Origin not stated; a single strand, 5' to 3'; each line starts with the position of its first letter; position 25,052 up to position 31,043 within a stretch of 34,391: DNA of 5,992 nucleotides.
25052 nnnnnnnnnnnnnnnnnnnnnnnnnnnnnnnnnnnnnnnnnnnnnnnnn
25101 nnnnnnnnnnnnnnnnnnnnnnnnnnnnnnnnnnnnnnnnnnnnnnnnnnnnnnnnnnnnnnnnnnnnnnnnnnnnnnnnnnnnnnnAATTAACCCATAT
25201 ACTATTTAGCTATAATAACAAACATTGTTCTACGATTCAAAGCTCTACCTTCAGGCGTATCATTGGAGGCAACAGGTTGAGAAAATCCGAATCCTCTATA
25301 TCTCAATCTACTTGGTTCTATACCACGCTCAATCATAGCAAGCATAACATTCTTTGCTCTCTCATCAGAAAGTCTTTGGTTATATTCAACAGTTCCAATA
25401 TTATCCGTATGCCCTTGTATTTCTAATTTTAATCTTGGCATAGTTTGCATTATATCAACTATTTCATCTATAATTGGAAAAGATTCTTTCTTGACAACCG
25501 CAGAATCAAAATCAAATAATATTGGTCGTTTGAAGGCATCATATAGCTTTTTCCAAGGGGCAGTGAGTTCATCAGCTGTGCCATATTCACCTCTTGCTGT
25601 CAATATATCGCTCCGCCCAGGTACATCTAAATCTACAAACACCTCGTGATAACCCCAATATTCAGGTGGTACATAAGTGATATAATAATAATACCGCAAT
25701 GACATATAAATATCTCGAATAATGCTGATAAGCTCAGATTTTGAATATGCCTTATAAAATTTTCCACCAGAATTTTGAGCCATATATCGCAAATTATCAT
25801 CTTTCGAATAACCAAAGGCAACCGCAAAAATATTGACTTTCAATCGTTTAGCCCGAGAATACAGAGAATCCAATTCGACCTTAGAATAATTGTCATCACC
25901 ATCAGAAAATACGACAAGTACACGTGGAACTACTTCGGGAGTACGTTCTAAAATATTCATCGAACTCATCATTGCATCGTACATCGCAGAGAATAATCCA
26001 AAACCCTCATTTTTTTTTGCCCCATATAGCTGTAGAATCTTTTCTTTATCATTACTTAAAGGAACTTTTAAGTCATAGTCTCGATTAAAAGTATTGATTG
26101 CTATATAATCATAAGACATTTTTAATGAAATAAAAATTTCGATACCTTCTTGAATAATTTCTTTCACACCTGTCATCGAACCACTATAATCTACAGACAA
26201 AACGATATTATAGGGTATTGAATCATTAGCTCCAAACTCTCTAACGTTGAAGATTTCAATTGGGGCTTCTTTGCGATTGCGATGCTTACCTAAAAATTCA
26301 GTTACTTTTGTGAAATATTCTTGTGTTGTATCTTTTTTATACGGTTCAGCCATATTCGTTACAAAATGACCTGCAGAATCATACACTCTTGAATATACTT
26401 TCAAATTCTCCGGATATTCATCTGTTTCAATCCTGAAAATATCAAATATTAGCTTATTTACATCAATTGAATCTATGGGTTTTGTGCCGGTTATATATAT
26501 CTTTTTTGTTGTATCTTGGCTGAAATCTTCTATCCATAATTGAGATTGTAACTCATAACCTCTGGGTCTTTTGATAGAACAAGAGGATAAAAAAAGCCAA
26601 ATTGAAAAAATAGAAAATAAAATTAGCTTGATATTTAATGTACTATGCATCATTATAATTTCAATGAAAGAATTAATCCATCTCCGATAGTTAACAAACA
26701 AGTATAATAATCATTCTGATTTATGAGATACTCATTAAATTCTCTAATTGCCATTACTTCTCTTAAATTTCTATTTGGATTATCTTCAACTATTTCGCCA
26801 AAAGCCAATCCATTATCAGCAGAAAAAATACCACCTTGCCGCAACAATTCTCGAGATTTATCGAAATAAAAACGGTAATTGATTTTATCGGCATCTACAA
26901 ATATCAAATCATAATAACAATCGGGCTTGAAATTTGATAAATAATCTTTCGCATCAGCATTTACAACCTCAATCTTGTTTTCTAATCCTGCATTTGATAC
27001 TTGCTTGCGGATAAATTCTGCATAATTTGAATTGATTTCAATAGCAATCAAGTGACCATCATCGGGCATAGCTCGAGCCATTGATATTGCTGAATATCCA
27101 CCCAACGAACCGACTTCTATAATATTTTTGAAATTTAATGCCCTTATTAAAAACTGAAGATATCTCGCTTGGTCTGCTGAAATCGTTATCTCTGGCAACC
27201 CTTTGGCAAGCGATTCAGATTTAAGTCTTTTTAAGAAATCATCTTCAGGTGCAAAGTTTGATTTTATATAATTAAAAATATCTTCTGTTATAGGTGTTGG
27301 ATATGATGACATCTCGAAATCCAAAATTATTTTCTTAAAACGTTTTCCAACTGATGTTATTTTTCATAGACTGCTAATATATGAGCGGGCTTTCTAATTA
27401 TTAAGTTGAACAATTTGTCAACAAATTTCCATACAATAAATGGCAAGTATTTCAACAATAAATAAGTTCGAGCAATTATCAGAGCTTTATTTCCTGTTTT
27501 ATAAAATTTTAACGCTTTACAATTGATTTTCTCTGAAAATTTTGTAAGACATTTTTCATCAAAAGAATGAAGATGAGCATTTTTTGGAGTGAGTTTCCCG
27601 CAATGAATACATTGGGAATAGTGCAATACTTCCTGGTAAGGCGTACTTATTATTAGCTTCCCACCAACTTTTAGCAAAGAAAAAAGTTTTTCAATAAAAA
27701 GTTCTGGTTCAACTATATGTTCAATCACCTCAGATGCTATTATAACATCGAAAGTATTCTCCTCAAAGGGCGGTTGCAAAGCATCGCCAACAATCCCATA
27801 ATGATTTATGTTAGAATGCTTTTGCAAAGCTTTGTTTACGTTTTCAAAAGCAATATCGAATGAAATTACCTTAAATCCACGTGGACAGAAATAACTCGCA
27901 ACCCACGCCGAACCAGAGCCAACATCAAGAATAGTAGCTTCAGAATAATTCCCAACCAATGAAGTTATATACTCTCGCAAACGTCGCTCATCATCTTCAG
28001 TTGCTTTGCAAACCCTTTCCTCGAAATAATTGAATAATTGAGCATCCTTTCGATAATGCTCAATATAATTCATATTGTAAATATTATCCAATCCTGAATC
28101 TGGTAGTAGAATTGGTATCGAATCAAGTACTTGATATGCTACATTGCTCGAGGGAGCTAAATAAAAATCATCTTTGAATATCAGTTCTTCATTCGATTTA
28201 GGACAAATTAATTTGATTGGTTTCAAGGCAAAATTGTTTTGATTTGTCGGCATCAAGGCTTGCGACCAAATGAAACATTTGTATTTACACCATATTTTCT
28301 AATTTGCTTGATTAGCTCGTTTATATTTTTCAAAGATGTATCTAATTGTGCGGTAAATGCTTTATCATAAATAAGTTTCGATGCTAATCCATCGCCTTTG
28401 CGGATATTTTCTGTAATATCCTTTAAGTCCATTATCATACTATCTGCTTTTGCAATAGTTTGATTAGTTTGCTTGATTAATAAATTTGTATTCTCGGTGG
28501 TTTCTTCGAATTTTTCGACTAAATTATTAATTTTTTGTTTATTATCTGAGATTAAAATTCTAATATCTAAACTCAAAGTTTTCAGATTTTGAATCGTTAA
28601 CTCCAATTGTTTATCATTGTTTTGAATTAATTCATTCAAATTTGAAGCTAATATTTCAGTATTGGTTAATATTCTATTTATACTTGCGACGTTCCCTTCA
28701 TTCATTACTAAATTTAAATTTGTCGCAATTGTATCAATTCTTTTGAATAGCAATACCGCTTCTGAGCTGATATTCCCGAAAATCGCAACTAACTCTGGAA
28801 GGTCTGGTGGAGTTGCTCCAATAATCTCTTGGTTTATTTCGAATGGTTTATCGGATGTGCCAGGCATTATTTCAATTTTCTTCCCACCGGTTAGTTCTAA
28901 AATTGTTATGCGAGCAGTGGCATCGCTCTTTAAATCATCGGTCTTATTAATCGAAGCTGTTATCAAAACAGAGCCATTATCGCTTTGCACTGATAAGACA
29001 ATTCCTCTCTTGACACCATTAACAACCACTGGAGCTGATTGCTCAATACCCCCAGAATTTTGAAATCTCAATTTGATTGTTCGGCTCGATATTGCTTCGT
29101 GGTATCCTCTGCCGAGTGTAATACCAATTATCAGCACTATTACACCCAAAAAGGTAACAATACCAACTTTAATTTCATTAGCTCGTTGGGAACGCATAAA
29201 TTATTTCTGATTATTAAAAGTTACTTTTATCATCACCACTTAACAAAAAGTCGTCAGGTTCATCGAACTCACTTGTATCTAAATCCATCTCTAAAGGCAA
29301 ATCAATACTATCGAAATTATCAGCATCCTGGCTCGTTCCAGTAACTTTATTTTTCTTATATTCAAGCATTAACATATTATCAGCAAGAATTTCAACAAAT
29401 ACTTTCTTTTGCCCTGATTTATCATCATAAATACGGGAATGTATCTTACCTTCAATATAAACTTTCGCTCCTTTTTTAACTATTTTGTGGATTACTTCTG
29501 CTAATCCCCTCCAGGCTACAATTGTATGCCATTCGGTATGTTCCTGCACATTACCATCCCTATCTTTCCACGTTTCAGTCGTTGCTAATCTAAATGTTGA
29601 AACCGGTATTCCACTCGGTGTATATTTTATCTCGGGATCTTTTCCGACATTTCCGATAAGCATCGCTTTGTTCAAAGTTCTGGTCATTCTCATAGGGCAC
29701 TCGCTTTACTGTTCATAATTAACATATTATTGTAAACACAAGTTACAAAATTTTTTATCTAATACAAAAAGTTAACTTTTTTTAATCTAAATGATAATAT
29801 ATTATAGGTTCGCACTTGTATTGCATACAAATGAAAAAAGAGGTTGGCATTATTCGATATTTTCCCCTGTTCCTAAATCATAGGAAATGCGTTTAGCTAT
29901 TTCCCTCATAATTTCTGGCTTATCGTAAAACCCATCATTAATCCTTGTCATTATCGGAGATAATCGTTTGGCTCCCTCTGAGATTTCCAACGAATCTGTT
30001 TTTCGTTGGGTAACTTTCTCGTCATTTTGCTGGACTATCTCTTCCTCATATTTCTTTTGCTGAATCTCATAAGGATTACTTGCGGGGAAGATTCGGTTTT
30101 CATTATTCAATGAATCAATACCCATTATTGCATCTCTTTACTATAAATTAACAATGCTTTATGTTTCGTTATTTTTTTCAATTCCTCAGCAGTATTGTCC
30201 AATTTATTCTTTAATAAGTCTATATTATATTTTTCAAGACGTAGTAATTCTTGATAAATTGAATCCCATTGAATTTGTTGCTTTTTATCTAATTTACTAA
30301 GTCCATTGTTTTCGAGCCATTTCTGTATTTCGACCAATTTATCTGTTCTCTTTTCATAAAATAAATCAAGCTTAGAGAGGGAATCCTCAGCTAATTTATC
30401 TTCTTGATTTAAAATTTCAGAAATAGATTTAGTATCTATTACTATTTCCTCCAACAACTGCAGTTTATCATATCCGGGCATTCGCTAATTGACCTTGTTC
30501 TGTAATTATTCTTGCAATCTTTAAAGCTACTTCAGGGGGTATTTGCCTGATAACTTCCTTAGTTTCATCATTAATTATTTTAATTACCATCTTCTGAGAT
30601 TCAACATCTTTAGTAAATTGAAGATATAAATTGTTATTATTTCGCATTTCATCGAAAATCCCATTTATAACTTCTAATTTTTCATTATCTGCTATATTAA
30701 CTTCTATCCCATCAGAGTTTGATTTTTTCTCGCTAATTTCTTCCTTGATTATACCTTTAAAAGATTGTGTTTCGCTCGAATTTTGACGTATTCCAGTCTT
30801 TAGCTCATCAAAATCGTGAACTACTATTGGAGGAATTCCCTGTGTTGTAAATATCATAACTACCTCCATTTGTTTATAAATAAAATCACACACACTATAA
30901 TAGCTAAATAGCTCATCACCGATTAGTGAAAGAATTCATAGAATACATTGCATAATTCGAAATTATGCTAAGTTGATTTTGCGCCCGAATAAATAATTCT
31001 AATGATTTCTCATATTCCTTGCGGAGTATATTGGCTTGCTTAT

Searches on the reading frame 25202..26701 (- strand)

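Call 3: search_protein_families(library=pfam, proteins=[window:25202-26701:-], max_evalue=1)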
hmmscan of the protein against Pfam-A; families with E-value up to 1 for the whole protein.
window:25202-26701:- (499 aa): 4 families
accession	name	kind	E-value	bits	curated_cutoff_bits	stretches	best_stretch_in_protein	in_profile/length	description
PF00691.25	OmpA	-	6.7e-20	71.7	27.2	1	395-490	1-98/98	OmpA family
PF00092.34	VWA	-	7.2e-11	43.1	23.8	1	165-324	1-168/174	von Willebrand factor type A domain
PF13519.12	VWA_2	-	1e-07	33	27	1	167-268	2-106/107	von Willebrand factor type A domain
PF13768.12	VWA_3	-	0.00027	21.4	27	1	220-314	62-152/155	von Willebrand factor type A domain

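Call 4: search_protein_families(library=ncbifam, proteins=[window:25202-26701:-], max_evalue=1)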
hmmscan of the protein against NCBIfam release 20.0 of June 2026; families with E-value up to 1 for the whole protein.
window:25202-26701:- (499 aa): 44 families (the best 25 are shown)
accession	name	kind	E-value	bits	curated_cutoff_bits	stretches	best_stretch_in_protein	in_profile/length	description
NF053611.1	YiaD_Gzip_OmpA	equivalog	3.5e-31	108.5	175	1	390-493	100-203/206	YiaD family glycine zipper/OmpA-like lipoprotein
NF053585.1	OMP_LP_YfiB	equivalog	3.4e-26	92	128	1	392-498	56-162/163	outer membrane lipoprotein YfiB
NF053612.1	anchor_PA1041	equivalog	7.7e-24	84.9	250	1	394-494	133-233/236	PA1041 family peptidoglycan-binding anchor lipoprotein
NF053613.1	OMP_toxin_LptF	equivalog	2.1e-23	83.3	400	1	394-494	143-243/256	lipotoxin F family OmpA-related lipoprotein LptF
NF045787.1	OmpABordt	equivalog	1.4e-22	80.4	200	1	390-497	83-190/194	outer membrane protein OmpA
NF033763.1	exchanger_TraB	exception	1.1e-21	76.4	700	1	394-497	394-498/522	outer membrane exchange protein TraB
NF053607.1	CHU_0125_OmpA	equivalog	1.1e-20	73.7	620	1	393-497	532-637/639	CHU_0125 family OmpA-like outer membrane integrity protein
NF045788.1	Omp38Acinit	equivalog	3.5e-20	72.4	500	1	394-496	243-346/354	outer membrane protein Omp38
TIGR02802.1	Pal_lipo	equivalog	3.9e-19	68.7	125.35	1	394-495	2-103/104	peptidoglycan-associated lipoprotein Pal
NF052230.1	T9SS_PorE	exception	9.3e-19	67.1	600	1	394-476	517-599/648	PorE family type IX secretion system protein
TIGR03350.1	type_VI_ompA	equivalog_domain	3.6e-18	65.8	139.8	1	394-493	32-134/137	type VI secretion system protein TssL, long form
NF006541.1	PRK09038.1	equivalog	4.5e-18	65.8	283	1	392-497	141-249/253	flagellar motor protein MotD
NF007804.1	PRK10510.1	equivalog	3.6e-17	62.5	307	1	394-493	114-213/219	OmpA family lipoprotein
TIGR03789.1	pdsO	hypoth_equivalog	8.2e-16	58.4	152.2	1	400-492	147-239/243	sortase-associated OmpA-like protein PdsO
NF005831.1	PRK07734.1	equivalog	3.6e-15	56.4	301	1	391-497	138-249/250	flagellar motor protein MotB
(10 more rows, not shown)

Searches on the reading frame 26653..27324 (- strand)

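Call 35: search_protein_families(library=pfam, proteins=[window:26653-27324:-], max_evalue=0.001)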
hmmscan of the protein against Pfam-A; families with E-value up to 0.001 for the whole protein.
window:26653-27324:- (223 aa): 8 families
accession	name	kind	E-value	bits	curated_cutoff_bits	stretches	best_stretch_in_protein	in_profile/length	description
PF01596.23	Methyltransf_3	-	4e-50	170.4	22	1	26-222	6-203/204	O-methyltransferase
PF13578.12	Methyltransf_24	-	1.2e-12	49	26.3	1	69-170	1-103/105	Methyltransferase domain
PF13649.12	Methyltransf_25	-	2.4e-06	28.6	27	1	68-165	1-97/97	Methyltransferase domain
PF01135.25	PCMT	-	6.6e-06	26.5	20.3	1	48-145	56-150/210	Protein-L-isoaspartate(D-aspartate) O-methyltransferase (PCMT)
PF02475.24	TRM5-TYW2_MTfase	-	4.2e-05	24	28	1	76-169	48-135/164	TRM5/TYW2 methyltransferase domain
PF02390.23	Methyltransf_4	-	5e-05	23.3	24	1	68-138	5-73/173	Putative methyltransferase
PF02353.26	CMAS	-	9.6e-05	22.3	27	1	45-168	40-163/273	Mycolic acid cyclopropane synthetase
PF13847.12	Methyltransf_31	-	0.00047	20.3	27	1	67-185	6-128/145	Methyltransferase domain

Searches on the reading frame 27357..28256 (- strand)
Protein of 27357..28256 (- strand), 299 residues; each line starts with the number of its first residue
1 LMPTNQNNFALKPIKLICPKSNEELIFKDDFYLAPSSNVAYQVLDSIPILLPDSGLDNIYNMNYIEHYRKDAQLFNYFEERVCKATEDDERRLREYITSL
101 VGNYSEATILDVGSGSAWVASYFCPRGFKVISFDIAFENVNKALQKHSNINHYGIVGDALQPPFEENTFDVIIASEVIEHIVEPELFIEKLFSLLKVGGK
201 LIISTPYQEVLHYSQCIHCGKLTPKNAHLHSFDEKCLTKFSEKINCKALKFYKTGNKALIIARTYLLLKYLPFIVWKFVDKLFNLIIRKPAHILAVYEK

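Call 35: search_protein_families(library=pfam, proteins=[window:27357-28256:-], max_evalue=0.001)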
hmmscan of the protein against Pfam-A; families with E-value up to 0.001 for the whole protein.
window:27357-28256:- (299 aa): 7 families
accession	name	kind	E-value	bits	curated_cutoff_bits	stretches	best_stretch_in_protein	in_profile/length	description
PF13489.12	Methyltransf_23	-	1.1e-19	71.2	27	1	88-247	4-160/164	Methyltransferase domain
PF08241.18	Methyltransf_11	-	3.1e-17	63.4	21.2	1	110-203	1-95/95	Methyltransferase domain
PF13649.12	Methyltransf_25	-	5.7e-13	49.8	27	1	109-199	1-97/97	Methyltransferase domain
PF13847.12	Methyltransf_31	-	2.8e-12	47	27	1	105-210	3-118/145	Methyltransferase domain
PF08242.18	Methyltransf_12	-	5.3e-09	37.1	30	1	110-201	1-98/98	Methyltransferase domain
PF01209.24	Ubie_methyltran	-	1.4e-05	25.1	20.1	1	92-203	34-151/233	ubiE/COQ5 methyltransferase family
PF07021.18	MetW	-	0.00029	21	21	1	96-207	6-111/193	Methionine biosynthesis protein MetW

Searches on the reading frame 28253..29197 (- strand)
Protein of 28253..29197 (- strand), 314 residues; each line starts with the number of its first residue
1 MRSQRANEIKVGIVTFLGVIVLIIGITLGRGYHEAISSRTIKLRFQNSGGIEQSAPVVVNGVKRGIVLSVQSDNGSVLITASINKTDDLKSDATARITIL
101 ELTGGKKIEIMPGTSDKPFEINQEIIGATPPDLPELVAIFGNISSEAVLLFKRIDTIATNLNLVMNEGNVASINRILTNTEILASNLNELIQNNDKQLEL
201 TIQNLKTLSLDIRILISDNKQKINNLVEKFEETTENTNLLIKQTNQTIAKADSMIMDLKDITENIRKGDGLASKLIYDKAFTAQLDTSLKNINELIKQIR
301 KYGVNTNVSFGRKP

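Call 35: search_protein_families(library=pfam, proteins=[window:28253-29197:-], max_evalue=0.001)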
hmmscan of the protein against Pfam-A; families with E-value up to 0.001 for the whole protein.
window:28253-29197:- (314 aa): 1 family
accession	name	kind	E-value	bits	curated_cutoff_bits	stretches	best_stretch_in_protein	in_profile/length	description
PF02470.25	MlaD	-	7.3e-14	52.2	25.1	1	39-113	3-81/81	MlaD protein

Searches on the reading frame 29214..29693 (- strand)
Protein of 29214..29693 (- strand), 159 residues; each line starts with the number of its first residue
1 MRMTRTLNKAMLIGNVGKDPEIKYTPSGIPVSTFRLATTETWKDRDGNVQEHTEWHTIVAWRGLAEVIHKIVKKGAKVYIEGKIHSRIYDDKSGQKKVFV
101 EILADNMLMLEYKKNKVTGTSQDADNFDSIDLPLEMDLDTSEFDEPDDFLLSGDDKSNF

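Call 35: search_protein_families(library=pfam, proteins=[window:29214-29693:-], max_evalue=0.001)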
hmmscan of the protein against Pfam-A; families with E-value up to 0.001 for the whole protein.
window:29214-29693:- (159 aa): 1 family
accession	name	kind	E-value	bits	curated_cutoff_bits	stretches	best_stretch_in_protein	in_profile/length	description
PF00436.31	SSB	-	2.4e-35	121.1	26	1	7-110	1-104/104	Single-strand binding protein family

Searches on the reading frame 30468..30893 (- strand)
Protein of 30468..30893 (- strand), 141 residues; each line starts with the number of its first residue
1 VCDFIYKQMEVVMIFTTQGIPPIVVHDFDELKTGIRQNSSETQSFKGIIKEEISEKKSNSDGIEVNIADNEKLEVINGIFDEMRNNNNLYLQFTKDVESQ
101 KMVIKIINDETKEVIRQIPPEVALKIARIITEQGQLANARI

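Call 35: search_protein_families(library=pfam, proteins=[window:30468-30893:-], max_evalue=0.001)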
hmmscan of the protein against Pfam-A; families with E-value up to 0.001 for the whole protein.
window:30468-30893:- (141 aa): 1 family
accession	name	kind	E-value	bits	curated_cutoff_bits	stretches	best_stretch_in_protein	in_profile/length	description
PF03646.20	FlaG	-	3.9e-13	49.8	23.8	1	48-132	9-93/101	FlaG protein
